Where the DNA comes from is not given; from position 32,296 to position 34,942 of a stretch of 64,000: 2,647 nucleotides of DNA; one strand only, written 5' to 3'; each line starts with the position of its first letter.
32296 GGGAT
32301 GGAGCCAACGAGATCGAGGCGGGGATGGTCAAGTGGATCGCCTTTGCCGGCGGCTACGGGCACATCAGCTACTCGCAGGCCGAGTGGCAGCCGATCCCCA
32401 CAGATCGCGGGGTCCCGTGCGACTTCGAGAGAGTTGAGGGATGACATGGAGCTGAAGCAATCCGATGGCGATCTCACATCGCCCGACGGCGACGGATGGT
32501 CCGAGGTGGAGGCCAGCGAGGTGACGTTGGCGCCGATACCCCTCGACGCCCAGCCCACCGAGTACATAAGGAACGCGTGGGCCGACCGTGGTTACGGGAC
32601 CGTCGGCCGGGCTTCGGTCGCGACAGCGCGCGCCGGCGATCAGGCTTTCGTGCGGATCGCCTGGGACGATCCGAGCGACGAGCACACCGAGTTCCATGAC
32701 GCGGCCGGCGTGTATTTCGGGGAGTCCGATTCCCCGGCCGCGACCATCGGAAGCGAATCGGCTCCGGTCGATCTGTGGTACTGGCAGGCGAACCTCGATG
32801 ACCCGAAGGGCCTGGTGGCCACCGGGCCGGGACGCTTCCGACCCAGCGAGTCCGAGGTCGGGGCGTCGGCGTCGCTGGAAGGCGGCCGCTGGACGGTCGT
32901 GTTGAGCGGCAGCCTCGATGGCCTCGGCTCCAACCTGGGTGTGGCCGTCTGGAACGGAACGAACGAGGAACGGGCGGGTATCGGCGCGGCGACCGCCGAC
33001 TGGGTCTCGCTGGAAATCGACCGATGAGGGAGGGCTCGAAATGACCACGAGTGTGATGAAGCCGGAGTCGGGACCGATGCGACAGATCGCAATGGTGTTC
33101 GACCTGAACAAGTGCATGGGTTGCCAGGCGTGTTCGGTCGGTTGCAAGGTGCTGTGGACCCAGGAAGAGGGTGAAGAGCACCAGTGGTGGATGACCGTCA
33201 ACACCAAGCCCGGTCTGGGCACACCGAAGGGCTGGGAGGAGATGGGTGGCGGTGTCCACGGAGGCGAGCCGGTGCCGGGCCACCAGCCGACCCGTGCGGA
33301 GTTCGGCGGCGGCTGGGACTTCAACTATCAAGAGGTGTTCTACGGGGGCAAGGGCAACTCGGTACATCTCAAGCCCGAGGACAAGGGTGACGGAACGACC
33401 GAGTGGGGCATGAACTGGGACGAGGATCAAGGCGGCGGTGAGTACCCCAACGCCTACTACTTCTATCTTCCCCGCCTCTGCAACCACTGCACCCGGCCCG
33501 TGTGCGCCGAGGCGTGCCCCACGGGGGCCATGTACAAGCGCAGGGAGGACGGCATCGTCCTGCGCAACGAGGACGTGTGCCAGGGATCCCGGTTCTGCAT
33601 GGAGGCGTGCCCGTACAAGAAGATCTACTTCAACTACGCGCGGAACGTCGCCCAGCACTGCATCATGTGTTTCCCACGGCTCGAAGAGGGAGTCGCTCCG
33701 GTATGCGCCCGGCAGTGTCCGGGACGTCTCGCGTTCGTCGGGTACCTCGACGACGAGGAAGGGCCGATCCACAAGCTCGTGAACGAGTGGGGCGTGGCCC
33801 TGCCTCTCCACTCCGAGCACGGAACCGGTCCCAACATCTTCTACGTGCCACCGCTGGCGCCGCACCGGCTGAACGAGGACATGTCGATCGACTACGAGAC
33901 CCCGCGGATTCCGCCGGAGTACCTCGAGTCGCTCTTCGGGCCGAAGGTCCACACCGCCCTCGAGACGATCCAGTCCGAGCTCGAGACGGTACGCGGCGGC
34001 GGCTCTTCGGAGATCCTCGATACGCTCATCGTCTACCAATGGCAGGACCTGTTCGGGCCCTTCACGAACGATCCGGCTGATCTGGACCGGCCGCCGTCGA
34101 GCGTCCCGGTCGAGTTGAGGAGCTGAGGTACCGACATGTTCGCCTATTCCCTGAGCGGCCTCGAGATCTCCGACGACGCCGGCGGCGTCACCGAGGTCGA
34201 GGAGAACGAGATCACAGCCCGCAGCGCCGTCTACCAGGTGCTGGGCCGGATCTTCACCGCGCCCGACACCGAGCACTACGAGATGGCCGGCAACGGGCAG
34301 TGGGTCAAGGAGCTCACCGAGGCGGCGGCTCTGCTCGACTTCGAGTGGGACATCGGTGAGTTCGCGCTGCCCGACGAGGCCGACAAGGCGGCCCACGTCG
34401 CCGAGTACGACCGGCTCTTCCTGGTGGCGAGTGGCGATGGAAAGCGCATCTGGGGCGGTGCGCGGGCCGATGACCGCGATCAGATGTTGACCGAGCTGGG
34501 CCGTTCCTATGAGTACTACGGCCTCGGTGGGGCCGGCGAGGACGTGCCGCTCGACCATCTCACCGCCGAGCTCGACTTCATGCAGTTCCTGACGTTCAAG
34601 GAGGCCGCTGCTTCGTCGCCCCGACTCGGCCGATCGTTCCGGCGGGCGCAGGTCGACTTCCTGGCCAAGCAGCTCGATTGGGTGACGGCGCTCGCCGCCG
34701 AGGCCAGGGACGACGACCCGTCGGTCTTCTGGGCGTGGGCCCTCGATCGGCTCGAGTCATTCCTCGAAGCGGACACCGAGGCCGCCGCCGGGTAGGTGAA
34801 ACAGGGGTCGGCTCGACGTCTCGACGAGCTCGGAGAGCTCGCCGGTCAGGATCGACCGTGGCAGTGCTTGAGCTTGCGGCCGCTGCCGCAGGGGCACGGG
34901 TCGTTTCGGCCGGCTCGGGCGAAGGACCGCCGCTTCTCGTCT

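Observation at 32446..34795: Non-canonical alpha-gamma-beta-delta order, and a gamma subunit that cannot keep the Met heme ligand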

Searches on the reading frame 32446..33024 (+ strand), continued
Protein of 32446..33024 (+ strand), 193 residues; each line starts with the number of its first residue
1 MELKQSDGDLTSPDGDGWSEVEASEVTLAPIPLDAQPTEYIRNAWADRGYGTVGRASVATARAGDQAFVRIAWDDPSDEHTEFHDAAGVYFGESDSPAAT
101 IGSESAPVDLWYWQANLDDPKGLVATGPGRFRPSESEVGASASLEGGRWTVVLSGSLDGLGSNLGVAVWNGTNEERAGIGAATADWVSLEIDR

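Call 52: fold_search(model_id=the predicted structure, library=pdb)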
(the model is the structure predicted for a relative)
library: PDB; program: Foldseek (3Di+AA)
matches with E <= 10: 1643; with E <= 0.001: 3
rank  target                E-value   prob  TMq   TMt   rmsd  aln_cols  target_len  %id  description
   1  2ivf_C                3.4e-17  1.00  0.84  0.77   3.4       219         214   26  Ethylbenzene dehydrogenase from Aromatoleum aromaticum (released 2006-09-14)
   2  7b04_O                1.9e-10  1.00  0.74  0.50   5.4       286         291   18  Structure of Nitrite oxidoreductase (Nxr) from the anammox bacterium Kuenenia stuttgartiensis. (released 2021-07-14)
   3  7b04_C                3.0e-10  1.00  0.75  0.52   5.2       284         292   19  Structure of Nitrite oxidoreductase (Nxr) from the anammox bacterium Kuenenia stuttgartiensis. (released 2021-07-14)
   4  4qi6                  3.8e-03  0.99  0.46  0.14   7.4       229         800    8  Cellobiose dehydrogenase from Myriococcum thermophilum, MtCDH (released 2015-07-15)
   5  4qi7_B                6.5e-03  0.99  0.39  0.12   6.7       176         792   12  Cellobiose dehydrogenase from Neurospora crassa, NcCDH (released 2015-07-15)
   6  1pl3_A                7.3e-03  0.98  0.36  0.37   6.6       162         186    9  Cytochrome Domain Of Cellobiose Dehydrogenase, M65H mutant (released 2003-07-01)
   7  6fwx_B                1.6e-02  0.10  0.15  0.15  21.7       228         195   13  Chimeric titin Z1Z2-Z1Z2 tandem (Z1212) functionalized with a GRGDS exogenous peptide from fibronectin (released 2019-03-27)
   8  6obm_B                3.2e-02  0.77  0.31  0.45   9.8       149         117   12  Ricin A chain bound to VHH antibody V6A7 (released 2020-04-01)
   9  3f8u_B                3.2e-02  0.23  0.22  0.15  13.0       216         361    8  Tapasin/ERp57 heterodimer (released 2009-01-13)
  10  5mhr_M                3.8e-02  0.87  0.32  0.46   6.0       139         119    8  T3D reovirus sigma1 complexed with 9BG5 Fab fragments (released 2017-02-15)
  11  6mtj_D                3.8e-02  0.51  0.27  0.37   8.3       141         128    6  Crystal Structure of HIV-1 BG505 SOSIP.664 Prefusion Env Trimer Bound to Small Molecule HIV-1 Entry Inhibitor BMS-3788 (released 2019-01-16)
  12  4lp4_A                4.5e-02  0.11  0.21  0.20  24.1       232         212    9  Crystal structure of the human RAGE VC1 fragment in space group P62 (released 2013-10-16)
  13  9dvd_L                4.7e-02  0.85  0.32  0.49   4.9       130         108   16  Cryo EM structure of Hendra G ectodomain in complex with Ephrin-B2 and Fab HENV-270 (released 2025-10-15)
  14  6war_D                4.7e-02  0.77  0.31  0.42   6.8       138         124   11  Crystal structure of the MERS-CoV RBD bound by the neutralizing single-domain antibody MERS VHH-55 (released 2020-04-08)
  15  4gw4_H                4.7e-02  0.72  0.32  0.30   8.9       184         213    8  Crystal structure of 3BNC60 Fab with P61A mutation (released 2013-04-17)
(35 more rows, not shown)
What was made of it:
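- The fold is fully retained (call 52).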

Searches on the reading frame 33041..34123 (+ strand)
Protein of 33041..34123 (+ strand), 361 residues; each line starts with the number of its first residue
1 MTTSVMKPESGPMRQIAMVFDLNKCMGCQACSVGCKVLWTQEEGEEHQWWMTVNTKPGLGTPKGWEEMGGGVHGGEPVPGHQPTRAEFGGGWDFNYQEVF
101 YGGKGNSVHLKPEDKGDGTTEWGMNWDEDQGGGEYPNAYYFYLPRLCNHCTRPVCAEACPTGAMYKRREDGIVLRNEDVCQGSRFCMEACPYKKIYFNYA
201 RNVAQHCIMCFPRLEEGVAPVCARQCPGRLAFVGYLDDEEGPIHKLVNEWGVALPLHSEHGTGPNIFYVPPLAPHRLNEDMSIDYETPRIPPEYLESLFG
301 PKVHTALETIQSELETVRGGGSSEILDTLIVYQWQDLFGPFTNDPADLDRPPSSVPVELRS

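Call 7: search_protein_families(library=pfam, proteins=[window:33041-34123:+], max_evalue=0.01)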
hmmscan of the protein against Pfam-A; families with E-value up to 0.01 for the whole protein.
window:33041-34123:+ (361 aa): 7 families
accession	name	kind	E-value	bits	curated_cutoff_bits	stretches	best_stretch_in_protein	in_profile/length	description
PF13247.11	Fer4_11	-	2.9e-28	98.4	26.2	1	140-233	3-97/100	4Fe-4S dicluster domain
PF13237.11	Fer4_10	-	3e-07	30.7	25.5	2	144-191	6-53/53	4Fe-4S dicluster domain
PF12838.12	Fer4_7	-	7.5e-07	30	27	1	147-193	2-51/52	4Fe-4S dicluster domain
PF12797.12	Fer4_2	-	6.6e-06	26.2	24.5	1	18-36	3-21/22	4Fe-4S binding domain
PF12837.12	Fer4_6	-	2.7e-05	24.3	25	1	173-193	2-22/24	4Fe-4S binding domain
PF13187.11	Fer4_9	-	0.0019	18.6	27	0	24-37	1-14/52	4Fe-4S dicluster domain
PF13534.11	Fer4_17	-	0.0064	17.5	22.2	0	24-50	1-26/61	4Fe-4S dicluster domain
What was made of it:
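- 33041..34126 (+): Beta subunit, 361 aa. Four Cys motifs. The FS4 motif CQGSRFC lacks the middle Cys, which is the [3Fe-4S] type. Pfam Fer4_11: call 7.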

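Call 36: search_protein_families(library=ncbifam, proteins=[window:33041-34123:+], max_evalue=0.01)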
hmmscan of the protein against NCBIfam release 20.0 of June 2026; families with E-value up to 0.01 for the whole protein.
window:33041-34123:+ (361 aa): 35 families (the best 25 are shown)
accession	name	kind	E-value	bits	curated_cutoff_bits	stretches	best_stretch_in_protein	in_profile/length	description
TIGR03478.1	DMSO_red_II_bet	subfamily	2e-137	457.4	480.7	1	14-337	2-320/321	DMSO reductase family type II enzyme, iron-sulfur subunit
NF042979.1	EthbenzDh_ebdB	equivalog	7.6e-130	432.9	740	1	13-345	18-350/354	ethylbenzene dehydrogenase subunit beta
TIGR01660.1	narH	equivalog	2.4e-63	214.2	524.05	3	133-236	169-272/492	nitrate reductase subunit beta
NF011569.0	PRK14993.1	equivalog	2.2e-36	125.6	416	2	142-269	95-222/244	tetrathionate reductase subunit TtrB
NF041715.1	arsenate_red_ArrB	equivalog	3.5e-36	124.9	450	3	105-199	17-108/233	arsenate respiratory reductase iron-sulfur subunit ArrB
NF045797.1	DsrO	equivalog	1.6e-32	112.8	200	1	142-269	98-234/235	sulfate reduction electron transfer complex DsrMKJOP subunit DsrO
TIGR02951.1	DMSO_dmsB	equivalog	3.3e-32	111.7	214.1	1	125-237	43-154/161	DMSO/selenate family reductase complex B subunit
TIGR03149.1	cyt_nit_nrfC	equivalog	1e-31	110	377.6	1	132-270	79-217/225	cytochrome c nitrite reductase Fe-S protein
NF008134.0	PRK10882.1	equivalog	1.7e-24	86.5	263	2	137-233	103-205/329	hydrogenase 2 operon protein HybA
NF041782.1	mnquin_red_QrcC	equivalog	1.1e-21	77.7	400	2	129-201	47-122/239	menaquinone reductase iron-sulfur cluster-binding subunit QrcC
NF045715.1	sulf_resp_HmcB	equivalog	2.1e-21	76.3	420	1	143-229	103-191/307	sulfate respiration complex iron-sulfur protein HmcB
TIGR01582.1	FDH-beta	equivalog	5.7e-18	65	334.7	2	145-237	91-183/283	formate dehydrogenase subunit beta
NF038355.1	FDH3_beta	equivalog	7.6e-13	48.9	240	1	147-206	54-112/180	formate dehydrogenase FDH3 subunit beta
NF007382.0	PRK09898.1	equivalog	3.3e-11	43.1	213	1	129-211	107-187/208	ferredoxin-like protein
NF045766.1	PhenlGlyoxDHPadI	equivalog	4.5e-09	35.6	700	1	146-227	54-129/443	NADH-dependent phenylglyoxylate dehydrogenase subunit beta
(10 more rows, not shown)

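Call 42: search_solved_structures(query=window:33041-34123:+, max_evalue=1e-20, show_alignments=1)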
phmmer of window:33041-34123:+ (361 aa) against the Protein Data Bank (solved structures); distinct sequences matched with E-value up to 1e-20: 8.
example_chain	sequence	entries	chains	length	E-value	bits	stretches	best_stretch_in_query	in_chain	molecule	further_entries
2ivf_B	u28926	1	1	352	7.4e-129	433.2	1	13-346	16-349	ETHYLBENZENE DEHYDROGENASE BETA-SUBUNIT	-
4ydd_B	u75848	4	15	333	9.9e-103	347.2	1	10-337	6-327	DMSO reductase family type II enzyme, iron-sulfur subunit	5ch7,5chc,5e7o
1q16_B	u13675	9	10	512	2.4e-59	204.3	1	133-238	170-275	Respiratory nitrate reductase 1 beta chain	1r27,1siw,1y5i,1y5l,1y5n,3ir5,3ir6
3egw_B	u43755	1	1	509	2.3e-58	201.1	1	133-238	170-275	Respiratory nitrate reductase 1 beta chain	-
1y4z_B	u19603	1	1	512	2.4e-58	201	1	133-238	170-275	Respiratory nitrate reductase 1 beta chain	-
7b04_A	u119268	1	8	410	5.1e-52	180.2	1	9-275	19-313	Nitrite oxidoreductase subunit B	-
6cz7_B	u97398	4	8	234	2.6e-31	112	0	118-200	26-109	4Fe-4S ferredoxin, iron-sulfur binding domain protein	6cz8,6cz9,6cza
2vpw_B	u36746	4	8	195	2.5e-27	98.9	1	126-272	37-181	NRFC PROTEIN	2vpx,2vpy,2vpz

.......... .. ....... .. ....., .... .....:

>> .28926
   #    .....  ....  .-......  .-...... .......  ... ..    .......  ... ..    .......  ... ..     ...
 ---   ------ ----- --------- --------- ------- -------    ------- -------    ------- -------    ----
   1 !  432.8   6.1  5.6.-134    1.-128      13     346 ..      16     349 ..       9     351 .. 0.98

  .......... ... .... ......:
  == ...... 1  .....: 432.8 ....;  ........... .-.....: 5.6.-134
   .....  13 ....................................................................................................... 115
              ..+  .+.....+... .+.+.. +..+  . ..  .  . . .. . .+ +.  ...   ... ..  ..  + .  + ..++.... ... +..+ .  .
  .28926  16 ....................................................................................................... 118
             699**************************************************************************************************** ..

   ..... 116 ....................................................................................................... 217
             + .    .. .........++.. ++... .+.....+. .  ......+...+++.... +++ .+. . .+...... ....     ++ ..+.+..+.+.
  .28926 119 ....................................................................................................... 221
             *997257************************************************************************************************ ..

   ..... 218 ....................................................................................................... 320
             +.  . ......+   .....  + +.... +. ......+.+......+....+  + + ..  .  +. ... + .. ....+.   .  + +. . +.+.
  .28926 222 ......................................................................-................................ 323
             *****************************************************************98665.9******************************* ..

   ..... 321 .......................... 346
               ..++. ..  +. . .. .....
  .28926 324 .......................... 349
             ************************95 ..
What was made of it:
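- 33041..34126 (+): EbdB 2ivf_B 433 bits: call 42.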

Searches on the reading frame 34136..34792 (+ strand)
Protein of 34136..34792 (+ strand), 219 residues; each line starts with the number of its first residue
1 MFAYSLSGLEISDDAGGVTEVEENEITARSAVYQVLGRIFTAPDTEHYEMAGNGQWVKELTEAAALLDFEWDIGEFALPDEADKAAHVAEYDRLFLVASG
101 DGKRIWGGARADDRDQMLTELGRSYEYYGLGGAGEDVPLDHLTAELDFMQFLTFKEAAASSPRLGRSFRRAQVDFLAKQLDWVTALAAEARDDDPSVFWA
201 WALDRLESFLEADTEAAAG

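Call 7: search_protein_families(library=pfam, proteins=[window:34136-34792:+], max_evalue=0.01)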
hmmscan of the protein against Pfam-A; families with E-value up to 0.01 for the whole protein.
window:34136-34792:+ (219 aa): 1 family
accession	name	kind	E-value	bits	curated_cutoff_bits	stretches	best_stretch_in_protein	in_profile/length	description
PF02613.20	Nitrate_red_del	-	9.2e-09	35.9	22.2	1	70-187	19-135/136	Nitrate reductase delta subunit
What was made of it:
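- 34136..34795 (+): Delta, a NarJ/EbdD-type assembly chaperone, 219 aa. Pfam Nitrate_red_del: call 7.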

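Call 36: search_protein_families(library=ncbifam, proteins=[window:34136-34792:+], max_evalue=0.01)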
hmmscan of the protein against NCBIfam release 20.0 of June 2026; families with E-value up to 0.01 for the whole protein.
window:34136-34792:+ (219 aa): 3 families
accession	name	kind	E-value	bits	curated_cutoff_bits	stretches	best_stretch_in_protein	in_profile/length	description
TIGR03482.1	DMSO_red_II_cha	subfamily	4.7e-23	82.2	152.3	1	28-216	1-191/197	DMSO reductase family type II enzyme chaperone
NF042981.1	EthbenzDh_ebdD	equivalog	3.2e-12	46.6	360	1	22-194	11-192/222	ethylbenzene dehydrogenase subunit delta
NF003442.0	PRK04976.1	equivalog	0.0027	17.6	132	1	138-216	133-207/211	molecular chaperone TorD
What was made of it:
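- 34136..34795 (+): TIGR03482 scores 82 bits, below its cut-off: call 36.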
